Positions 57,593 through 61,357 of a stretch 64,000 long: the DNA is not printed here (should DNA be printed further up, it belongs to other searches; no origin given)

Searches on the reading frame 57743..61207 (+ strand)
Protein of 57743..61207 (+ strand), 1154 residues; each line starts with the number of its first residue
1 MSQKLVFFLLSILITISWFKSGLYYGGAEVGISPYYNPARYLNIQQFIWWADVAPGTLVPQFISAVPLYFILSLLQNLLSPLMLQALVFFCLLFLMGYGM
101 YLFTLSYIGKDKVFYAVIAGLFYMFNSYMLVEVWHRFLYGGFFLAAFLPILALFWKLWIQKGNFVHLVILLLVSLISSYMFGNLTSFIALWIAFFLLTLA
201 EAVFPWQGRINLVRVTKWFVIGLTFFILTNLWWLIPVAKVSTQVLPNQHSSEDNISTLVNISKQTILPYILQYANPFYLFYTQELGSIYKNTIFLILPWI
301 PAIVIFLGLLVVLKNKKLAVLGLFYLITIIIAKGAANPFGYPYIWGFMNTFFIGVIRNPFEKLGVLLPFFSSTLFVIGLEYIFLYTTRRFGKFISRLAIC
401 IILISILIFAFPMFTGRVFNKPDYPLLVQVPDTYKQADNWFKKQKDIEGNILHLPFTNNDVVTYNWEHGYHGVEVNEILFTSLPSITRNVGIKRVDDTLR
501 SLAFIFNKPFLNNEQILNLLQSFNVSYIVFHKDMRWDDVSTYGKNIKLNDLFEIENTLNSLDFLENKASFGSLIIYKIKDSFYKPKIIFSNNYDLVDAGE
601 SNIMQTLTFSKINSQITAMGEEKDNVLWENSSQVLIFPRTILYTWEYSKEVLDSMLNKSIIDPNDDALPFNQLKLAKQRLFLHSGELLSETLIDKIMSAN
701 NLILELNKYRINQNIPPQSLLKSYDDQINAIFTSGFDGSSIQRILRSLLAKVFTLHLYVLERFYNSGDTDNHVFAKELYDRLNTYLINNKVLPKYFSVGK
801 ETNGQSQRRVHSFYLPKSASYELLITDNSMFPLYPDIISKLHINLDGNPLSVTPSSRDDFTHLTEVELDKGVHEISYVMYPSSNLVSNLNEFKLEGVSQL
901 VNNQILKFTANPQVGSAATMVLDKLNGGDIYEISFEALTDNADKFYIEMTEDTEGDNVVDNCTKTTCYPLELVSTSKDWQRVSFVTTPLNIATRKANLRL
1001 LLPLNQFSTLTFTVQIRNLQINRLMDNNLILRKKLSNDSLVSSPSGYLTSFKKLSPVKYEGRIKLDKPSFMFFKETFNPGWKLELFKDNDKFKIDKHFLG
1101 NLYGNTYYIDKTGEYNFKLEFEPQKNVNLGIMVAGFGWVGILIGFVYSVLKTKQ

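Call 3: search_protein_families(library=pfam, proteins=[window:57743-61207:+], max_evalue=1)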
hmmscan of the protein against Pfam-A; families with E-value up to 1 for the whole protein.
window:57743-61207:+ (1154 aa): 0 families

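Call 4: search_protein_families(library=ncbifam, proteins=[window:57743-61207:+], max_evalue=1)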
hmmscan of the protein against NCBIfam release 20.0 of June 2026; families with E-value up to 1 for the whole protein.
window:57743-61207:+ (1154 aa): 0 families

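Call 58: find_homologous_proteins(query=window:57743-61207:+, max_evalue=0.001)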
Query window:57743-61207:+ (1154 aa): 163 proteins with E <= 0.001 among 8000 candidates; the best 120 are listed.
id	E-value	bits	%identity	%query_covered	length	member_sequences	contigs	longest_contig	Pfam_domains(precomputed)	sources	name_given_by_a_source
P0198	0.0e+0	2600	100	100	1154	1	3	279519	-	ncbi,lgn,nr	ncbi:hypothetical protein HYW41_02200 [Candidatus Daviesbacteria bacterium]|nr:hypothetical protein 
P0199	0.0e+0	1857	71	99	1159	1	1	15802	-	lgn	-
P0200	0.0e+0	1650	62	100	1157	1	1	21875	-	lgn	-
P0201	0.0e+0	1544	59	100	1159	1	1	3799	-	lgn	-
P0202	0.0e+0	1428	56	99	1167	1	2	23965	-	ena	-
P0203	0.0e+0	1417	55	100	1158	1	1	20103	-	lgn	-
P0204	0.0e+0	1360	55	100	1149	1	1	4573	-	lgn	-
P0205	0.0e+0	1349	53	99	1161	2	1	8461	-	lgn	-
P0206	0.0e+0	1347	53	100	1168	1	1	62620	-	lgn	-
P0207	0.0e+0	1297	52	98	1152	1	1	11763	-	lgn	-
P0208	0.0e+0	1285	51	99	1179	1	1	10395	-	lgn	-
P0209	0.0e+0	1282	53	99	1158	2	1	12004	-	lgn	-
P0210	0.0e+0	1257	51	99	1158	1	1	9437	-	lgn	-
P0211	0.0e+0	1257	50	100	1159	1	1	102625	-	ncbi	-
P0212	0.0e+0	1193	49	99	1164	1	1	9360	-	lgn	-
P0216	0.0e+0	1078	45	100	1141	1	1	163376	-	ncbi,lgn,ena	-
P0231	3.1e-260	885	40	99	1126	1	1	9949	PF11847.14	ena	-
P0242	6.8e-239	814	36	99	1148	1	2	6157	PF11847.14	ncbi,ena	-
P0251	1.4e-231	790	37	100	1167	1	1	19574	PF11847.14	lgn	-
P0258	1.4e-225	770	35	99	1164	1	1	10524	PF11847.14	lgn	-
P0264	4.8e-222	758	35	99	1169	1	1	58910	PF11847.14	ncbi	-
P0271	6.7e-218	744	39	80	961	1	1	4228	PF11847.14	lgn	-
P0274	8.2e-215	734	36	99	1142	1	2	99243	PF11847.14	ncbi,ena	-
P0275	1.2e-214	734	35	98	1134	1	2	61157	PF11847.14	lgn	-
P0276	1.6e-214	733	36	99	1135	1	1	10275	PF11847.14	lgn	-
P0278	9.8e-214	731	37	99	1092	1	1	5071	PF11847.14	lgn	-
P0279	1.7e-213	730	36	97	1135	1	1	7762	PF11847.14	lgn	-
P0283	3.2e-210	719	36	99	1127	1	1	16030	PF11847.14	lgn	-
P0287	9.3e-209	714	36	98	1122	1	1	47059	PF11847.14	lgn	-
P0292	1.3e-203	697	35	98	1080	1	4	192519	PF11847.14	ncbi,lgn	-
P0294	9.6e-201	688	44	53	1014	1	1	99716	PF11847.14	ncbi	-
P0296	6.9e-200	685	34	99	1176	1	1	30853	PF11847.14,PF18915.6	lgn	-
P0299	1.8e-196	673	37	76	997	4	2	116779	PF11847.14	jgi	jgi:hypothetical protein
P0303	2.1e-194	667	33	99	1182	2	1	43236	PF11847.14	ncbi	-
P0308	3.4e-190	653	33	99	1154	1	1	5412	PF11847.14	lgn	-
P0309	3.6e-190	653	32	98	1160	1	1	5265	PF11847.14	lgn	-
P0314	3.3e-189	649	33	99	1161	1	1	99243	PF11847.14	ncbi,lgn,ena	-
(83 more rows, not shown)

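Call 64: find_encoding_contigs(protein=P0216, flank=7000, max_places=1)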
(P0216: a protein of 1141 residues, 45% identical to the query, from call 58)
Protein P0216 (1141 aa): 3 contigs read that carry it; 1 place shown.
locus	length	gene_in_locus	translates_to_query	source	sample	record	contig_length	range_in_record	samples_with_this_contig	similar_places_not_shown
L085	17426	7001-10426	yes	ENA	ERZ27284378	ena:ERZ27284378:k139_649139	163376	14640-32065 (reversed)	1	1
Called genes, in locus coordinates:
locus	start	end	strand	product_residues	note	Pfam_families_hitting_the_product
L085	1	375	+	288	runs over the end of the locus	PF00535:Glycos_transf_2, PF10111:Glyco_tranf_2_2, PF13641:Glyco_tranf_2_3, PF13632:Glyco_trans_2_3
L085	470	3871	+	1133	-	PF11847:GT-C_AftD (weak)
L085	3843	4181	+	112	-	-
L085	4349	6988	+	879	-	-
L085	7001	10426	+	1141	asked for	-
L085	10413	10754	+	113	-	-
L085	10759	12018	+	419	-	PF01943:Polysacc_synt, PF13440:Polysacc_synt_3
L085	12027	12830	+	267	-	PF00535:Glycos_transf_2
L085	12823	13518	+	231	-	PF13489:Methyltransf_23, PF05401:NodS (weak), PF08241:Methyltransf_11, PF08242:Methyltransf_12, PF13649:Methyltransf_25, PF13847:Methyltransf_31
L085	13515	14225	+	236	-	PF00535:Glycos_transf_2, PF10111:Glyco_tranf_2_2 (weak)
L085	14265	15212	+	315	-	PF00534:Glycos_transf_1, PF13692:Glyco_trans_1_4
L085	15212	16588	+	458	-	PF13231:PMT_2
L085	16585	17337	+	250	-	PF00535:Glycos_transf_2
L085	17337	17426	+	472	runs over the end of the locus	PF13231:PMT_2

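Call 65: find_encoding_contigs(protein=P0211, flank=7000, max_places=1)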
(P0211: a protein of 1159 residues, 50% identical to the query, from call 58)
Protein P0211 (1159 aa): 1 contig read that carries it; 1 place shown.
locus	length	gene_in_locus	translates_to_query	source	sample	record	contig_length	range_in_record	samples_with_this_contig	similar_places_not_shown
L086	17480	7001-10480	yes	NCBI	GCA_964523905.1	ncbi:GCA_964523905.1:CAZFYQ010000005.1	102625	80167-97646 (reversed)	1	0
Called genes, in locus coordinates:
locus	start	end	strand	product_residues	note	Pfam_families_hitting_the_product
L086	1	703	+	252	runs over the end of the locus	PF00535:Glycos_transf_2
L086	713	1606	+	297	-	PF01370:Epimerase, PF04321:RmlD_sub_bind, PF02719:Polysacc_synt_2 (weak), PF16363:GDP_Man_Dehyd, PF07993:NAD_binding_4 (weak)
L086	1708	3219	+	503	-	PF00535:Glycos_transf_2, PF10111:Glyco_tranf_2_2 (weak), PF13641:Glyco_tranf_2_3, PF13489:Methyltransf_23, PF08241:Methyltransf_11, PF08242:Methyltransf_12, PF13649:Methyltransf_25, PF13847:Methyltransf_31, +2 more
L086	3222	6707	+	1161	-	-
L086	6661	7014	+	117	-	-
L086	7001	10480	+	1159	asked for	-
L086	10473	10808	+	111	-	-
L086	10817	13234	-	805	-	-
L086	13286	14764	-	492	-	-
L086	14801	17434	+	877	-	-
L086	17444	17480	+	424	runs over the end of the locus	PF01943:Polysacc_synt, PF13440:Polysacc_synt_3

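Call 77: search_protein_families(library=pfam, proteins=[L085:3843-4181:+, L085:10413-10754:+, L086:6661-7014:+, L086:10473-10808:+], max_evalue=10)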
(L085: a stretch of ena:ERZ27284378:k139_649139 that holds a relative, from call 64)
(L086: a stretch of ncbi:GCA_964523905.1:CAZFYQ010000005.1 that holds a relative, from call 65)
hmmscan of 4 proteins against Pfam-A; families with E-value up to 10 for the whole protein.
L085:3843-4181:+ (112 aa): 6 families
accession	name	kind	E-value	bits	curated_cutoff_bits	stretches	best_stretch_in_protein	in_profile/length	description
PF09721.15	Exosortase_EpsH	-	0.015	15.1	25.7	1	25-108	36-121/254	Transmembrane exosortase (Exosortase_EpsH)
PF13398.12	Peptidase_M50B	-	0.13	12.4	26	1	37-108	94-161/201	Peptidase M50B-like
PF11877.13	DUF3397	-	1.1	9.9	25.9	1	8-81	30-101/112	Protein of unknown function (DUF3397)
PF04932.20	Wzy_C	-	1.9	8.7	31.7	1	45-84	20-61/149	O-Antigen ligase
PF24124.1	YphA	-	2.3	8.3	28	1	41-110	4-70/198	YphA-like integral membrane protein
PF11026.13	DUF2721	-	5.5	7.3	28.3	1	59-109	64-120/129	Protein of unknown function (DUF2721)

L085:10413-10754:+ (113 aa): 3 families
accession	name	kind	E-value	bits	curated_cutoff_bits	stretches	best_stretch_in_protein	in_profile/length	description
PF11700.14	ATG22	-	1.9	7.5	24.1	1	33-108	79-159/482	Vacuole effluxer Atg22 like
PF09843.14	DUF2070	-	2.6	6.7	30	1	9-93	108-188/561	Predicted membrane protein (DUF2070)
PF14341.11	PilX_N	-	6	7.4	25.5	1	9-27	3-21/51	PilX N-terminal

L086:6661-7014:+ (117 aa): 2 families
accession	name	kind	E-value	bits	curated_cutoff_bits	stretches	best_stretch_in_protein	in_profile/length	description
PF25732.1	BILF1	-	0.019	14.7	50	1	15-84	23-93/293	Gammaherpesvirus G-protein coupled receptor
PF20040.4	DUF6442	-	8.3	7.2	25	1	14-82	28-92/102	Family of unknown function (DUF6442)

L086:10473-10808:+ (111 aa): 2 families
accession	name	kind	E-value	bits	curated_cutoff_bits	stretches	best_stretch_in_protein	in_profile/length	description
PF16935.10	Hol_Tox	-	0.0038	17.5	23.3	1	86-105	11-30/34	Putative Holin-like Toxin (Hol-Tox)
PF09843.14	DUF2070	-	4.3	6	30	1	9-100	75-176/561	Predicted membrane protein (DUF2070)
